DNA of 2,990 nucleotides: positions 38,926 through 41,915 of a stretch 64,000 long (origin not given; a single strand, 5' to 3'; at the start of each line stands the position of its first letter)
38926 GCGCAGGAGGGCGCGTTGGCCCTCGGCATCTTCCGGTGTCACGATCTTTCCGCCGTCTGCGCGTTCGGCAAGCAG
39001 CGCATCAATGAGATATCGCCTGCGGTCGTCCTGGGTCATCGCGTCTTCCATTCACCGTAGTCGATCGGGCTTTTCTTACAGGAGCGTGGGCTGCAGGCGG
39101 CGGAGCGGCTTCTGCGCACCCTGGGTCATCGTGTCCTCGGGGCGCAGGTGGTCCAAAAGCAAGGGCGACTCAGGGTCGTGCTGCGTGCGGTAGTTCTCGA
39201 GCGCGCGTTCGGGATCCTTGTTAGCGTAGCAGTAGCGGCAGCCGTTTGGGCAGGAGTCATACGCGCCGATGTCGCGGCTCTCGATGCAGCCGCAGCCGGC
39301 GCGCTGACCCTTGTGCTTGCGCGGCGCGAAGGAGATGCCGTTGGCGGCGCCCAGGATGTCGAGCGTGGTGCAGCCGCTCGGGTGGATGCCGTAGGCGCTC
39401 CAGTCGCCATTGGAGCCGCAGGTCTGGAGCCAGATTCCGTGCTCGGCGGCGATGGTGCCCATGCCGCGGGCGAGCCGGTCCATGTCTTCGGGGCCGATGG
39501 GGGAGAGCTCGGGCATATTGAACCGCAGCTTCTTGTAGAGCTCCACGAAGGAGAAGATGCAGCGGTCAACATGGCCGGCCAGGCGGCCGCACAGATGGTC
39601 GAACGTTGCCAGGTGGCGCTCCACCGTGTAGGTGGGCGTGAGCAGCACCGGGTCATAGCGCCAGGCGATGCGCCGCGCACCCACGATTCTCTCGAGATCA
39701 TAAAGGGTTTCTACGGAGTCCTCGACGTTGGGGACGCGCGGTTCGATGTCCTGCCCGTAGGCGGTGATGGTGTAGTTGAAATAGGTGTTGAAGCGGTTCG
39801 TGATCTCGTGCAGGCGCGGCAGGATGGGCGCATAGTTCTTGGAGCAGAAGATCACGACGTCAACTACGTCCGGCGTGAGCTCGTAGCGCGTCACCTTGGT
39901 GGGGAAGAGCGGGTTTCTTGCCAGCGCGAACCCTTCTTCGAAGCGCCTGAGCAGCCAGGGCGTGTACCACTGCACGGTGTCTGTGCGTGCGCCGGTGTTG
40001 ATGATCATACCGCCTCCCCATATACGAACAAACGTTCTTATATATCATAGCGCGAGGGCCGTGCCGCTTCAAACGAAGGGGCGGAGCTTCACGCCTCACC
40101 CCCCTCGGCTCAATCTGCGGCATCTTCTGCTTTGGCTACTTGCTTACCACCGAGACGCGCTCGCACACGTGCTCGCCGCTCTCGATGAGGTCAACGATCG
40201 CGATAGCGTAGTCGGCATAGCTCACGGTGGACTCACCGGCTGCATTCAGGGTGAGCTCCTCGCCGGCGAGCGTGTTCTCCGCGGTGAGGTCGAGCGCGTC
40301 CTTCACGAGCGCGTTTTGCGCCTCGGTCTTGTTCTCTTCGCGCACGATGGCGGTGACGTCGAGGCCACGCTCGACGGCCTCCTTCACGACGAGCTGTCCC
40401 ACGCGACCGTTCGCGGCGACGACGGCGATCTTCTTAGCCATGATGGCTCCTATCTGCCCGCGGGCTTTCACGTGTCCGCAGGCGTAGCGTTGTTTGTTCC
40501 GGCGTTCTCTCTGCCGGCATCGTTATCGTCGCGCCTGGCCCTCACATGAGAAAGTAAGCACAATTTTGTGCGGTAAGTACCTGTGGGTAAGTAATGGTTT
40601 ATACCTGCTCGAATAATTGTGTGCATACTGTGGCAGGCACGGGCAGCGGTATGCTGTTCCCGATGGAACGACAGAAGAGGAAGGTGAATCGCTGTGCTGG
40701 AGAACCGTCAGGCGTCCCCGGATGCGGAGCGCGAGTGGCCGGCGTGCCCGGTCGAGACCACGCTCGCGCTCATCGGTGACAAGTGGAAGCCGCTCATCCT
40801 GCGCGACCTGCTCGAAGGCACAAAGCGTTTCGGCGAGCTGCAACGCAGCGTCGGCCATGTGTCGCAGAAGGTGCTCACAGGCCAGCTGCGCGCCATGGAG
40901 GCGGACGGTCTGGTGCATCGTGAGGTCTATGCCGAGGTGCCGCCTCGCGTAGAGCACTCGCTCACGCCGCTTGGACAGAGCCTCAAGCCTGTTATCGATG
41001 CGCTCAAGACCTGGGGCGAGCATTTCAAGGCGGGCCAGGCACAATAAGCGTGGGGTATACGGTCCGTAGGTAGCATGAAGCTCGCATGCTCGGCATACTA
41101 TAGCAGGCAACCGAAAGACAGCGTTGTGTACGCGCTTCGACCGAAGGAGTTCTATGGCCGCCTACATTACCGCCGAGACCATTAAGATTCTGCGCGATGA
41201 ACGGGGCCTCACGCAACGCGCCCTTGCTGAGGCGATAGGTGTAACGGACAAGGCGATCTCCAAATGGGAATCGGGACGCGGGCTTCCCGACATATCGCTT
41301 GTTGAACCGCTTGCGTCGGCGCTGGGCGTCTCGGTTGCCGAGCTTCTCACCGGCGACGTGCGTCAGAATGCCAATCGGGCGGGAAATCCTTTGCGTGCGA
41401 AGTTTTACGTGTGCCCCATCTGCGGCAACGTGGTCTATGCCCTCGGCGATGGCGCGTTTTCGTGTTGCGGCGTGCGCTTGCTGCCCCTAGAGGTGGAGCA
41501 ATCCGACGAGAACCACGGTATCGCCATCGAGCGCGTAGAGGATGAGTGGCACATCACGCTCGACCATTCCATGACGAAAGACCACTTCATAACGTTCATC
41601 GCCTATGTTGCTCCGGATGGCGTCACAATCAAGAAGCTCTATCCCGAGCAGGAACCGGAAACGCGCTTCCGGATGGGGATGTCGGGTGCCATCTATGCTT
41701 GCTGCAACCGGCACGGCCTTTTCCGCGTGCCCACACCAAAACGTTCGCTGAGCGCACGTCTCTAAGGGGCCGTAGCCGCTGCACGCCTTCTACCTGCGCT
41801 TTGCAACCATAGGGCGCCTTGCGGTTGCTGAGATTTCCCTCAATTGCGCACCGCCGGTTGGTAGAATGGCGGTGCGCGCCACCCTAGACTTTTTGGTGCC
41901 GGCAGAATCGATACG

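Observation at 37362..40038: Three-gene operon DUF1848 - macrodomain hydrolase - class-M-like sirtuin behind a LexA-type box: candidate damage-inducible ADP-ribosylation module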

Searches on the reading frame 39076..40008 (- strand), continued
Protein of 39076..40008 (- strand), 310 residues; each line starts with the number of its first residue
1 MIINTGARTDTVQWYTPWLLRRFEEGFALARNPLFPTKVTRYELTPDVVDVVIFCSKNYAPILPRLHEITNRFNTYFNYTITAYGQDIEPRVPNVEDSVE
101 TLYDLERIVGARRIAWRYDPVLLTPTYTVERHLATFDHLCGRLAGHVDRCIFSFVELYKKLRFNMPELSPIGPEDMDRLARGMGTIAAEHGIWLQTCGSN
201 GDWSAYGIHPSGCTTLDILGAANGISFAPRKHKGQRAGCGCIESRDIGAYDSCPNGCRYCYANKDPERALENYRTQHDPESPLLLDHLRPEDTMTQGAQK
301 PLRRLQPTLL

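Call 31: find_related_loci(query=A2, collection=genome_contigs, flank=5000)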
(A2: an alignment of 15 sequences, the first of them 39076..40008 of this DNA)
Query A2 (310 aa) in genome_contigs; peptide patterns used: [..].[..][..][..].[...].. (x = any residue, [..] = any of these).
599 stretches matched a pattern (row limit reached: there are more); 571 encode a relative of the query (tblastn E <= 1e-3); the best 80 are kept; 80 distinct loci.
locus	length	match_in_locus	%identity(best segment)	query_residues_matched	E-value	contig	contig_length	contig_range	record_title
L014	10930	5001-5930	92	1-310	0e+0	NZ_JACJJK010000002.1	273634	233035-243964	Olsenella uli strain An820 An820_NODE_2_length_273634_cov_114.692, whole genome shotgun sequence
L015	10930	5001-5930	94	1-310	0e+0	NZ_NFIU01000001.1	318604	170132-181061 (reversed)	Olsenella sp. An290 An290_contig_1, whole genome shotgun sequence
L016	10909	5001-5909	78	1-303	2e-161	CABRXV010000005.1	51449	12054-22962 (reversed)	MAG TPA_asm: uncultured Eggerthellaceae bacterium isolate MGYG-HGUT-02023 genome assembly, contig: GUT_GENOME121668_5, w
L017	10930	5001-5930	73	1-310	9e-156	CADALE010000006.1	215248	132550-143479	MAG: uncultured Coriobacteriaceae bacterium isolate RUG13402 genome assembly, contig: RUG13402_asm_6, whole genome shotg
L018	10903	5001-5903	73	1-302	3e-155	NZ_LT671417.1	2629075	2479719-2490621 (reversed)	Thermophilibacter provencensis strain Marseille-P2912T, whole genome shotgun sequence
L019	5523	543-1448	74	1-302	3e-153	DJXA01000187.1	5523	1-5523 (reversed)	MAG TPA_asm: Atopobiaceae bacterium UBA7016 UBA7016_contig_88910, whole genome shotgun sequence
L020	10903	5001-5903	73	1-302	6e-151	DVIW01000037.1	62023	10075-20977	MAG TPA_asm: Candidatus Aphodovivens avistercoris isolate ChiGjej5B5-3278 ChiGjej5B5M5__C252254_L62023_SRR6323495, whole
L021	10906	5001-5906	73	1-302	5e-150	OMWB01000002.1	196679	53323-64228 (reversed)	uncultured actinobacterium isolate RUG002 genome assembly, contig: scaffold_22, whole genome shotgun sequence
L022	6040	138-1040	70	1-302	2e-149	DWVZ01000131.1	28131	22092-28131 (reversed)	MAG TPA_asm: Candidatus Blautia merdavium isolate ChiBcec2-3848 ChiBcec2__C46408_L28131_SAMN08009754, whole genome shotg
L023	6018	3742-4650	69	1-304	1e-148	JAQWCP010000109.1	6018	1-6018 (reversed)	MAG: Oscillospiraceae bacterium isolate STF2_30 NODE_46330_length_6018_cov_2.535563_Sandtown_F2, whole genome shotgun se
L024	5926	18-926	69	1-304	9e-148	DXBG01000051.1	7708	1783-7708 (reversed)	MAG TPA_asm: Candidatus Blautia pullicola isolate 1068 ChiHcec17__C27417_L7708_SAMN08010063, whole genome shotgun sequen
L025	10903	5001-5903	71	1-302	9e-148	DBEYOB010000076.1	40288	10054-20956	MAG TPA_asm: Coriobacteriales bacterium isolate MAG2172 k141_16073, whole genome shotgun sequence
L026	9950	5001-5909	68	1-304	2e-147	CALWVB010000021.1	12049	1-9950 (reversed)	MAG: uncultured Clostridia bacterium isolate E14__bin329 genome assembly, contig: E14__k127_4530046, whole genome shotgu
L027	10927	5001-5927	70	1-310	4e-147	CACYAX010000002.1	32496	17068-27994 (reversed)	MAG: uncultured Coriobacteriaceae bacterium isolate RUG11770 genome assembly, contig: RUG11770_asm_2, whole genome shotg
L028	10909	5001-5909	68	1-304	4e-147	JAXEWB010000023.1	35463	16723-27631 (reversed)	MAG: Sphaerochaetaceae bacterium isolate SUG3679 k141_40407, whole genome shotgun sequence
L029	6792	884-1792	69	1-304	3e-147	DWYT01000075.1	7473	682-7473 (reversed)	MAG TPA_asm: Candidatus Mediterraneibacter merdavium isolate ChiBcolR7-8672 ChiBcolR7__C93806_L7473_SAMN08010058, whole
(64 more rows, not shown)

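Call 54: predict_structure(alignment_id=A3)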
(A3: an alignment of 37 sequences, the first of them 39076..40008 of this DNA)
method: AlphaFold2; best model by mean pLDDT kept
length: 310 residues; sequences in the alignment: 37
mean_pLDDT: 81.3   pTM: 0.85
mean pLDDT of the five models: 81.3, 79.9, 79.0, 78.9, 77.4
residues with pLDDT >= 90: 120; 70-90: 115; 50-70: 59; < 50: 16
segments of 3 or more residues with pLDDT < 50: 237-240, 254-259, 307-310
pLDDT, mean of each block of 10 residues (from residue 1): 76 89 94 83 92 90 96 94 70 88 97 90 67 91 96 73 63 84 97 82 87 79 87 52 68 49 68 82 86 90 61
secondary structure, 60 per line:
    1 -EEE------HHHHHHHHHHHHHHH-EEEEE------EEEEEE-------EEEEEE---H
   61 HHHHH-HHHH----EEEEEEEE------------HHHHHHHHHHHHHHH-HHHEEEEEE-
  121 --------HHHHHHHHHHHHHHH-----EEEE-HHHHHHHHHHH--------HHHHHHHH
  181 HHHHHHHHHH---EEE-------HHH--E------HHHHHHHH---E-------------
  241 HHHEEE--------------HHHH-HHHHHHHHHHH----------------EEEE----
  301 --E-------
elements in order: E2-4 H11-25 E27-31 E38-43 E51-56 H60-65 H67-70 E75-82 H95-109 E114-119 H129-143 E149-152 H154-164 H173-190 E194-196 H216-223 E244-246 H261-264 H266-276 E293-296

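Call 59: fold_search(model_id=the predicted structure, library=pdb)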
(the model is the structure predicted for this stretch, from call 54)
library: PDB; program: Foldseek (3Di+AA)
matches with E <= 10: 1509; with E <= 0.001: 0
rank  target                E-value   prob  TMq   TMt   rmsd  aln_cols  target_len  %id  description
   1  8tnf_H                5.8e-03  0.89  0.29  0.28  11.2       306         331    8  Crystal structure of sulfohexulose-1-phosphate aldolase from Paracoccus onubensis strain Merri (released 2024-08-07)
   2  8tnf_A                7.3e-03  0.84  0.26  0.24  12.6       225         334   10  Crystal structure of sulfohexulose-1-phosphate aldolase from Paracoccus onubensis strain Merri (released 2024-08-07)
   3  2cbj_A                7.3e-03  0.75  0.28  0.18  10.1       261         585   13  Structure of the Clostridium perfringens NagJ family 84 glycoside hydrolase, a homologue of human O-GlcNAcase in compl (released 2006-02-13)
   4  5itz_A                7.7e-03  0.75  0.23  0.18  12.2       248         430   11  Crystal structure of the SAC domain of CPAP in a complex with Tubulin and Darpin (released 2016-06-01)
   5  8w05_B                9.2e-03  0.89  0.24  0.28   6.8       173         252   10  Crystal Structure of the reconstruction of the ancestral triosephosphate isomerase of the last opisthokont common ance (released 2024-09-04)
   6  7alr_A                1.1e-02  0.66  0.23  0.19  11.9       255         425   10  Crystal structure of TD1-gatorbulin1 complex (released 2021-03-03)
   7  6tis_C                1.1e-02  0.21  0.14  0.12  14.2       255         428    9  DROSOPHILA GDP-TUBULIN (released 2021-01-27)
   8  5dlc_A                1.2e-02  0.66  0.25  0.31  10.5       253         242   11  X-ray Crystal Structure of a Pyridoxine 5-prime-phosphate synthase from Pseudomonas aeruginosa (released 2015-09-16)
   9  8v09                  1.2e-02  0.92  0.23  0.27   6.4       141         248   12  Crystal Structure of the reconstruction of the ancestral triosephosphate isomerase of the last opisthokont common ancest (released 2024-09-04)
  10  8tnf_D                1.2e-02  0.84  0.26  0.25  11.9       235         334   11  Crystal structure of sulfohexulose-1-phosphate aldolase from Paracoccus onubensis strain Merri (released 2024-08-07)
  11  9n9g_b                1.2e-02  0.77  0.26  0.20  11.6       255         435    9  Cryo-EM structure of the human Hec1-Nuf2 dimer bound to the paclitaxel-stabilized microtubule (released 2026-02-04)
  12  9e78_EE               1.2e-02  0.63  0.23  0.18  12.0       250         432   11  48-nm repeat of the Leishmania tarentolae doublet microtubule (released 2025-03-12)
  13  8tnf_C                1.3e-02  0.82  0.30  0.28  11.3       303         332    9  Crystal structure of sulfohexulose-1-phosphate aldolase from Paracoccus onubensis strain Merri (released 2024-08-07)
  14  4h41_B                1.3e-02  0.77  0.28  0.27  12.7       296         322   12  Crystal structure of a putative alpha-L-fucosidase (BT_0435) from Bacteroides thetaiotaomicron VPI-5482 at 1.80 A reso (released 2012-10-10)
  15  5mio_A                1.3e-02  0.66  0.24  0.19  12.0       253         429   10  KIF2C-DARPIN FUSION PROTEIN BOUND TO TUBULIN (released 2017-07-19)
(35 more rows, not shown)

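Call 75: search_protein_families(library=padloc, proteins=[window:39076-40008:-], max_evalue=0.01)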
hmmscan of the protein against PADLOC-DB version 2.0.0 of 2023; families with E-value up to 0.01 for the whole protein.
window:39076-40008:- (310 aa): 1 family
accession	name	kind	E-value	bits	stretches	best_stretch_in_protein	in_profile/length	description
PDLC03815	RTasDUF1848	-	4.9e-32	109.7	1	1-264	1-240/242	DRT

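Call 83: search_protein_families(library=ncbifam, proteins=[L009:7024-7857:+], max_evalue=0.00001)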
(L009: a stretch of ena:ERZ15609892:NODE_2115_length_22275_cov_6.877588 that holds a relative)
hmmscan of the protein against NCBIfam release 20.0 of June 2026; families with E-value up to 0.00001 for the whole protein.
L009:7024-7857:+ (277 aa): 1 family
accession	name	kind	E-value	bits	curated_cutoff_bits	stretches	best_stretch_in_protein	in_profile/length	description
NF007413.0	PRK09951.1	subfamily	9.9e-08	31.6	349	0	60-125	40-105/222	hypothetical protein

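Call 84: search_protein_families(library=ncbifam, proteins=[L029:884-1792:+, L026:5001-5909:+, P0282], max_evalue=1)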
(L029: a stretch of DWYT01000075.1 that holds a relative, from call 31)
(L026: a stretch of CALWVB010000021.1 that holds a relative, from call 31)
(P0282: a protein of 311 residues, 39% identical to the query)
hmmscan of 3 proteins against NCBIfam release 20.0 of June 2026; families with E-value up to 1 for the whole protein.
L029:884-1792:+ (303 aa): 0 families

L026:5001-5909:+ (303 aa): 0 families

P0282 (311 aa): 2 families
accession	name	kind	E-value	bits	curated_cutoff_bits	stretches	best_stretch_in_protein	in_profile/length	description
NF033668.1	rSAM_PA0069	hypoth_equivalog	0.4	9.6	360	1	250-266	61-77/348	PA0069 family radical SAM protein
TIGR04470.1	rSAM_mob_pairB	equivalog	0.5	9.7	410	1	247-267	19-39/285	radical SAM mobile pair protein B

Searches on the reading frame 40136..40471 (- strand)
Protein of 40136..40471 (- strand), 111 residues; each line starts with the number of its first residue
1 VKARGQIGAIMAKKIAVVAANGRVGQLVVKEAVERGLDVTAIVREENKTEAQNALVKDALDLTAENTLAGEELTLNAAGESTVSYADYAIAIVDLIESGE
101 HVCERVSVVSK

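Call 3: search_protein_families(library=pfam, proteins=[window:40136-40471:-], max_evalue=0.01)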
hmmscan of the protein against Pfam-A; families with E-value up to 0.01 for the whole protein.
window:40136-40471:- (111 aa): 3 families
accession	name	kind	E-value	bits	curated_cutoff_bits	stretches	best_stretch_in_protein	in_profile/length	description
PF13460.12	NAD_binding_10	-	3.5e-07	30.7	27.2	1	20-71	2-61/184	NAD(P)H-binding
PF05368.20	NmrA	-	1.9e-06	28.1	27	1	12-57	2-47/298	NmrA-like family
PF01113.26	DapB_N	-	0.0029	18.1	25.6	1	14-54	2-44/124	Dihydrodipicolinate reductase, N-terminus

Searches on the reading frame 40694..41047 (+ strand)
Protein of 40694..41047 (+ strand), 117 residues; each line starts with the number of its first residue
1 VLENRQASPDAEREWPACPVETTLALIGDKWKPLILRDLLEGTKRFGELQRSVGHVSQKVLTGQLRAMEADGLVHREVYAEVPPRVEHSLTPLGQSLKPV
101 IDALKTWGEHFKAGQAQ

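Call 3: search_protein_families(library=pfam, proteins=[window:40694-41047:+], max_evalue=0.01)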
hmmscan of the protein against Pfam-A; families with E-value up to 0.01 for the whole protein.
window:40694-41047:+ (117 aa): 1 family
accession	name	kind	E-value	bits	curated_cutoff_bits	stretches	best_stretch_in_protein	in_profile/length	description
PF01638.23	HxlR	-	3.8e-33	113.6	20.8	1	26-112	1-87/91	HxlR-like helix-turn-helix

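Call 83: search_protein_families(library=ncbifam, proteins=[window:40694-41047:+], max_evalue=0.00001)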
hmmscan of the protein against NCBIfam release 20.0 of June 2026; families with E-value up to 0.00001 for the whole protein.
window:40694-41047:+ (117 aa): 2 families
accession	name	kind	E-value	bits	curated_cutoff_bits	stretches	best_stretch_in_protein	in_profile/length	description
NF047364.1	redox_TF_RrpB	exception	3e-38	130.3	175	1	17-112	4-104/105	MarR family transcription factor RrpB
NF047367.1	redox_TF_RrpA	exception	3.8e-20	72.1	185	1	15-111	3-100/101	MarR family transcription factor RrpA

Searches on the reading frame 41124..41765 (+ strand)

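Call 3: search_protein_families(library=pfam, proteins=[window:41124-41765:+], max_evalue=0.01)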
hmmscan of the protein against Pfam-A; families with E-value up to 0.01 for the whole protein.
window:41124-41765:+ (213 aa): 9 families
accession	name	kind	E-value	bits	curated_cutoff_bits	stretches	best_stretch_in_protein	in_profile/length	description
PF01381.28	HTH_3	-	1.3e-16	60.8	23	1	20-74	1-55/55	Helix-turn-helix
PF13560.12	HTH_31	-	7.9e-14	52.2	27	1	18-74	4-61/64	Helix-turn-helix domain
PF12844.13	HTH_19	-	1.2e-09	38.4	30.2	1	18-77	2-61/64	Helix-turn-helix domain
PF13443.12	HTH_26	-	1.4e-05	25.7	22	1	20-76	2-59/63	Cro/C1-type HTH DNA-binding domain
PF01880.24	Desulfoferrodox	-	0.0001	23.3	22.2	1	146-200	34-95/98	Desulfoferrodoxin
PF15731.11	MqsA_antitoxin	-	0.00012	22.7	30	1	8-61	62-115/131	Antitoxin component of bacterial toxin-antitoxin system, MqsA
PF14549.12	P22_Cro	-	0.00031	20.9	30.2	1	31-48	12-29/60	DNA-binding transcriptional regulator Cro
PF15943.11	YdaS_toxin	-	0.0015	18.8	30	1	31-50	11-30/65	Bacterial toxin YdaS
PF06397.17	Desulfoferrod_N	-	0.0093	16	23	1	93-116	5-30/36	Desulfoferrodoxin, N-terminal domain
